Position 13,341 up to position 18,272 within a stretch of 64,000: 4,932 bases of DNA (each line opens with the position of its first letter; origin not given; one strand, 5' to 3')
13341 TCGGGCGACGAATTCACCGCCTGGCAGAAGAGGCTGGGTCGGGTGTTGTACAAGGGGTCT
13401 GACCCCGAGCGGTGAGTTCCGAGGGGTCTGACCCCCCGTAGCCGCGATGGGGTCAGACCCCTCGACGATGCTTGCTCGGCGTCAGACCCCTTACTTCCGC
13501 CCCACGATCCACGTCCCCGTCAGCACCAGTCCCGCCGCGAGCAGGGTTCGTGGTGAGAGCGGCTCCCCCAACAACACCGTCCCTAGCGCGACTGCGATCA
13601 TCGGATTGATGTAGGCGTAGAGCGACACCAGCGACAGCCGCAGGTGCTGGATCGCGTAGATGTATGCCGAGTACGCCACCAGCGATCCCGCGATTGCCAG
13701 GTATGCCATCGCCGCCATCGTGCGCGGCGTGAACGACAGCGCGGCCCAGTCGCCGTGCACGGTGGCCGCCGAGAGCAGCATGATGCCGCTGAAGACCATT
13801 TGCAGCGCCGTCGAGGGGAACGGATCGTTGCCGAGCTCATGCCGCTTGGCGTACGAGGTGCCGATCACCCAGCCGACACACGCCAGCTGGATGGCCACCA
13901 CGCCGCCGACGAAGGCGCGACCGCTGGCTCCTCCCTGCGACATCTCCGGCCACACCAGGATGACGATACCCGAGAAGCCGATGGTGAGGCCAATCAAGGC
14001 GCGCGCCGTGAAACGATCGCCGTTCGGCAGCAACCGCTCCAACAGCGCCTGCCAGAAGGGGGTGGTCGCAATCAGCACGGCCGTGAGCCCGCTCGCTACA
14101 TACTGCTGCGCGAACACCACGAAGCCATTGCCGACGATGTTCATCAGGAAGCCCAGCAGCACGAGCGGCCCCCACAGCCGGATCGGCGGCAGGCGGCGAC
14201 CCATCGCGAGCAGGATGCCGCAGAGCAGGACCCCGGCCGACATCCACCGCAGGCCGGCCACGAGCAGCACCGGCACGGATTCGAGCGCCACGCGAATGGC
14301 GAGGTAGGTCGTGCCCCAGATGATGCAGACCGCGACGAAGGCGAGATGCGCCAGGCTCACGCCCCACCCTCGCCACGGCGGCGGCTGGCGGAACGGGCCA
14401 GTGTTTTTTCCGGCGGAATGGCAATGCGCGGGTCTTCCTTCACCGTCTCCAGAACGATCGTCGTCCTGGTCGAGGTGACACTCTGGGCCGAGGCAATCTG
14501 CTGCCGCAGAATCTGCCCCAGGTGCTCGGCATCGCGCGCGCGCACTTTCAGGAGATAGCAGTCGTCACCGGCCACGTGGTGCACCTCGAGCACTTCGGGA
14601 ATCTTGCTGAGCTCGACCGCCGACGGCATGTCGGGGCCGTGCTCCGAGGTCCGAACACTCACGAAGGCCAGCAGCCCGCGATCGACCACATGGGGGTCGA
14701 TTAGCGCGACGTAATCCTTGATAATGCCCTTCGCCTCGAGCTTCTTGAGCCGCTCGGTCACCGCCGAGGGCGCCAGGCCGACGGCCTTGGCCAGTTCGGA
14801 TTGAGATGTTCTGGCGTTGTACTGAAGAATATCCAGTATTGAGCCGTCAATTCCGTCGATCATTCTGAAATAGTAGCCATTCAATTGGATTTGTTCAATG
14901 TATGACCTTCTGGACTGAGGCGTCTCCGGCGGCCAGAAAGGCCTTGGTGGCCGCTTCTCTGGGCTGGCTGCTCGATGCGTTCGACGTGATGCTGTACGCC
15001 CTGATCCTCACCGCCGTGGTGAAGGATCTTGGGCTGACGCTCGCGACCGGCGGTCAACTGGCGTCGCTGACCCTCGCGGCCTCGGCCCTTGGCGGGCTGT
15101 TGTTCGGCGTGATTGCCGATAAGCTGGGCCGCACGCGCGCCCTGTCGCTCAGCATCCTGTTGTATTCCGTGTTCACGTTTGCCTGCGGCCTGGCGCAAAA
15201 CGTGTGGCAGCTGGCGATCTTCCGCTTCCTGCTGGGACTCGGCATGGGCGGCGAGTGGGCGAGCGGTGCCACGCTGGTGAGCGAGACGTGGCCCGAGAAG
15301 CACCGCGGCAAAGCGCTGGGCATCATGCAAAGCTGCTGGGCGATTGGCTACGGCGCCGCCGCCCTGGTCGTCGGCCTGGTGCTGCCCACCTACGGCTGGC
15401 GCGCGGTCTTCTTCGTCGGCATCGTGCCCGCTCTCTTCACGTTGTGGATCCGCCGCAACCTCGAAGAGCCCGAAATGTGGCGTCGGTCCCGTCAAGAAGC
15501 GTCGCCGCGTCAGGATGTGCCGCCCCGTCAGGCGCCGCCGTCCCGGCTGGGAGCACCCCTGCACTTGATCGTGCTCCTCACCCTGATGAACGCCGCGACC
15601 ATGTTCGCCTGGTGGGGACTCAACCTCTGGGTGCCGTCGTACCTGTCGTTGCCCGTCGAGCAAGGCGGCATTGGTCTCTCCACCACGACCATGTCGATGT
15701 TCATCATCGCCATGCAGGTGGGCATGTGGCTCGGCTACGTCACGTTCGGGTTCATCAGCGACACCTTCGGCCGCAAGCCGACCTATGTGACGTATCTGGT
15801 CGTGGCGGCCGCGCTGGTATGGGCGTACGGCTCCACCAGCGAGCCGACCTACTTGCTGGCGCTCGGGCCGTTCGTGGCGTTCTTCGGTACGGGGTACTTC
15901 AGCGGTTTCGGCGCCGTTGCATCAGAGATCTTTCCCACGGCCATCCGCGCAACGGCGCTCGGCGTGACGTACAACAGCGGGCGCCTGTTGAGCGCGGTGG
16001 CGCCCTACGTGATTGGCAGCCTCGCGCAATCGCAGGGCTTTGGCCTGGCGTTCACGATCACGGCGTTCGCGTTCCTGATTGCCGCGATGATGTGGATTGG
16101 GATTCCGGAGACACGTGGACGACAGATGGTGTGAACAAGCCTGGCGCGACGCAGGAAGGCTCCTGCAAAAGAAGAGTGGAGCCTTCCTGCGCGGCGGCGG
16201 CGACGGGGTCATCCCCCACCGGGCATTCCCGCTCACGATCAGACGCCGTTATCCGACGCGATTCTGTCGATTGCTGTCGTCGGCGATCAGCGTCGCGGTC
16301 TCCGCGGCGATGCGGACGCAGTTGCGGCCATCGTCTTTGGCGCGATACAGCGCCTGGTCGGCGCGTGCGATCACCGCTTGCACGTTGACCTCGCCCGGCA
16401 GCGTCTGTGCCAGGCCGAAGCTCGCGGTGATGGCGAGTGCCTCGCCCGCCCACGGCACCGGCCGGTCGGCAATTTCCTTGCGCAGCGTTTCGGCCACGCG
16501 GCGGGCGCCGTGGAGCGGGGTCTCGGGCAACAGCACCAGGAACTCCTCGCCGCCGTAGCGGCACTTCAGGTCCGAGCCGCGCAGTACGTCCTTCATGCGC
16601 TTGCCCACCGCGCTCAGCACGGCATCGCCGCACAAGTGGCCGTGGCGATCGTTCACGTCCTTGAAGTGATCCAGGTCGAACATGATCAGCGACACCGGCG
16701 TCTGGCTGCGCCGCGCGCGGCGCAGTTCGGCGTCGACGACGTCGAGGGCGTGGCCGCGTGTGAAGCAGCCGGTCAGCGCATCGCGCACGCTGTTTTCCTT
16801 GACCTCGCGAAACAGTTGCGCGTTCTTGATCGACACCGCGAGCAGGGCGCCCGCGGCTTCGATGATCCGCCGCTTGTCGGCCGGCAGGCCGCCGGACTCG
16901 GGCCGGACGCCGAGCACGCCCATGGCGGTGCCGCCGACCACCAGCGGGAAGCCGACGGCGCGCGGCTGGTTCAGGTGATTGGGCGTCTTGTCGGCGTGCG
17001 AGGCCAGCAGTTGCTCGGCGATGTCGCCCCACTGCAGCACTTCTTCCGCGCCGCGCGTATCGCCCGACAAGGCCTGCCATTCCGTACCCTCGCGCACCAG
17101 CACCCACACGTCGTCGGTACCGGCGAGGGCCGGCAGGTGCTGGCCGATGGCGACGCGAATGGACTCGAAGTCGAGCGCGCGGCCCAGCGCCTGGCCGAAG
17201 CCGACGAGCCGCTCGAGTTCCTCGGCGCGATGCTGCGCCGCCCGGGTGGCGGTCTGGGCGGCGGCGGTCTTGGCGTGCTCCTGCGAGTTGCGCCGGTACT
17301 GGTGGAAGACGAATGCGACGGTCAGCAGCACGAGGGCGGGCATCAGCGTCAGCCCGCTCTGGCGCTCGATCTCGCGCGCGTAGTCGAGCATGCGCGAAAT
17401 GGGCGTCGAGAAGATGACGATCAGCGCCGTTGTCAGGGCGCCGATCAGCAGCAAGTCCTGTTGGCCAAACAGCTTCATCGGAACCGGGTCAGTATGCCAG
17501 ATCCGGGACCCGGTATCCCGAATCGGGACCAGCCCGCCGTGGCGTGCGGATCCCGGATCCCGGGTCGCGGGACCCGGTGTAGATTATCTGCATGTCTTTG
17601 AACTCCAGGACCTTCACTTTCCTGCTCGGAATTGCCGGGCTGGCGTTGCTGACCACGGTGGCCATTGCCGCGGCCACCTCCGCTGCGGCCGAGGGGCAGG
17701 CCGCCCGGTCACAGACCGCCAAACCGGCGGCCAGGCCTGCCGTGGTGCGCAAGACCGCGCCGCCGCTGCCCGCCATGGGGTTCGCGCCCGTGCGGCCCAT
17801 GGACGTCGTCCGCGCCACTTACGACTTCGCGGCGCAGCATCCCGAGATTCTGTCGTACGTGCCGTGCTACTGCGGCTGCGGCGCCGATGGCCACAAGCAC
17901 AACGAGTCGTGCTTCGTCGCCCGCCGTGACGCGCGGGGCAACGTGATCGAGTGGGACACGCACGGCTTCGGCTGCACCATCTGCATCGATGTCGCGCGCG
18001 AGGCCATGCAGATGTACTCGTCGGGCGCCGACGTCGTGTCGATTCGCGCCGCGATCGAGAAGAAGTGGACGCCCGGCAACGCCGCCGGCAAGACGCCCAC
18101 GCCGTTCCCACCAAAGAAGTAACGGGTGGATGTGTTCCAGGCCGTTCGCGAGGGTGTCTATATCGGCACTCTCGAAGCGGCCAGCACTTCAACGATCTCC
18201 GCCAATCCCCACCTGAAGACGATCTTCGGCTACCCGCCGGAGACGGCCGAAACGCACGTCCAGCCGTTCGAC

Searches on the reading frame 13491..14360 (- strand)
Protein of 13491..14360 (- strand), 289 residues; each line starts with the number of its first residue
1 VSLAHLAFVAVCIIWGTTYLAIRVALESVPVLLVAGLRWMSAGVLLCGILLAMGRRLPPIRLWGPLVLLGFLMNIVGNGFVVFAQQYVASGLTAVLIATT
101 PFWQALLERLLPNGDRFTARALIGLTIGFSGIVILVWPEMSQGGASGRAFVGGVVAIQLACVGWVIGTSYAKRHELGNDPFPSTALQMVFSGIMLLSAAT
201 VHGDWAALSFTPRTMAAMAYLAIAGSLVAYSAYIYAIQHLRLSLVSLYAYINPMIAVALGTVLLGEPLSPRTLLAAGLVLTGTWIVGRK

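Call 51: search_protein_families(library=pfam, proteins=[window:13491-14360:-], max_evalue=0.000001)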
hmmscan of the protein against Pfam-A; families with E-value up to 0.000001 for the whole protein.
window:13491-14360:- (289 aa): 1 family
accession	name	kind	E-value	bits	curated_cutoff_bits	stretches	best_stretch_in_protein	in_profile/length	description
PF00892.27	EamA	-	1.2e-36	126.4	28.2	2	153-286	3-133/135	EamA-like transporter family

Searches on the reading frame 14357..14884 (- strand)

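Call 51: search_protein_families(library=pfam, proteins=[window:14357-14884:-], max_evalue=0.000001)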
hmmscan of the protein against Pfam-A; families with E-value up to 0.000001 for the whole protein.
window:14357-14884:- (175 aa): 4 families
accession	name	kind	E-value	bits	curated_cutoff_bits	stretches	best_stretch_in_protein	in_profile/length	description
PF01037.27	AsnC_trans_reg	-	3.4e-19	69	25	1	91-147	17-73/73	Lrp/AsnC ligand binding domain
PF13412.12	HTH_24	-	1.5e-17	63.4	21.9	1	10-56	2-48/48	Winged helix-turn-helix DNA-binding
PF13404.12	HTH_AsnC-type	-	3.7e-15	55.9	27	1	9-50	1-42/42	AsnC-type helix-turn-helix domain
PF01047.28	MarR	-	2.3e-08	34.3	24.6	1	15-56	7-48/59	MarR family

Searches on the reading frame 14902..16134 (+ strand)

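Call 51: search_protein_families(library=pfam, proteins=[window:14902-16134:+], max_evalue=0.000001)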
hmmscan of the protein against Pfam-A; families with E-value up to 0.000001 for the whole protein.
window:14902-16134:+ (410 aa): 2 families
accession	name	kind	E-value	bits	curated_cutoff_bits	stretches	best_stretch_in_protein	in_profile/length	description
PF07690.21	MFS_1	-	1.5e-49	169.2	33.4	2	21-277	4-257/347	Major Facilitator Superfamily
PF00083.30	Sugar_tr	-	7.5e-33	114.5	22.3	1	18-198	6-202/452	Sugar (and other) transporter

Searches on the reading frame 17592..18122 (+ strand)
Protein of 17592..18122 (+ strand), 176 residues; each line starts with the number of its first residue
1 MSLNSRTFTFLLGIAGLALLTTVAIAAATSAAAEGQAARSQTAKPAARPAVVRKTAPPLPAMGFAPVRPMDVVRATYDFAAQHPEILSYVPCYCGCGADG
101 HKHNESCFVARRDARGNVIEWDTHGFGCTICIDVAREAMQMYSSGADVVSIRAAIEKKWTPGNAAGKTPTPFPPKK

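Call 3: search_protein_families(library=pfam, proteins=[window:17592-18122:+], max_evalue=1)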
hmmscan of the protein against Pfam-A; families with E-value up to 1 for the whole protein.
window:17592-18122:+ (176 aa): 2 families
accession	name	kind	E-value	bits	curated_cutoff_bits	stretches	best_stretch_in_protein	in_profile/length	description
PF13798.11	PCYCGC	-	1.3e-26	93.8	25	1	70-173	51-153/153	Protein of unknown function with PCYCGC motif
PF24084.1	DUF7369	-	0.075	13.2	27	1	108-126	15-33/61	Domain of unknown function (DUF7369)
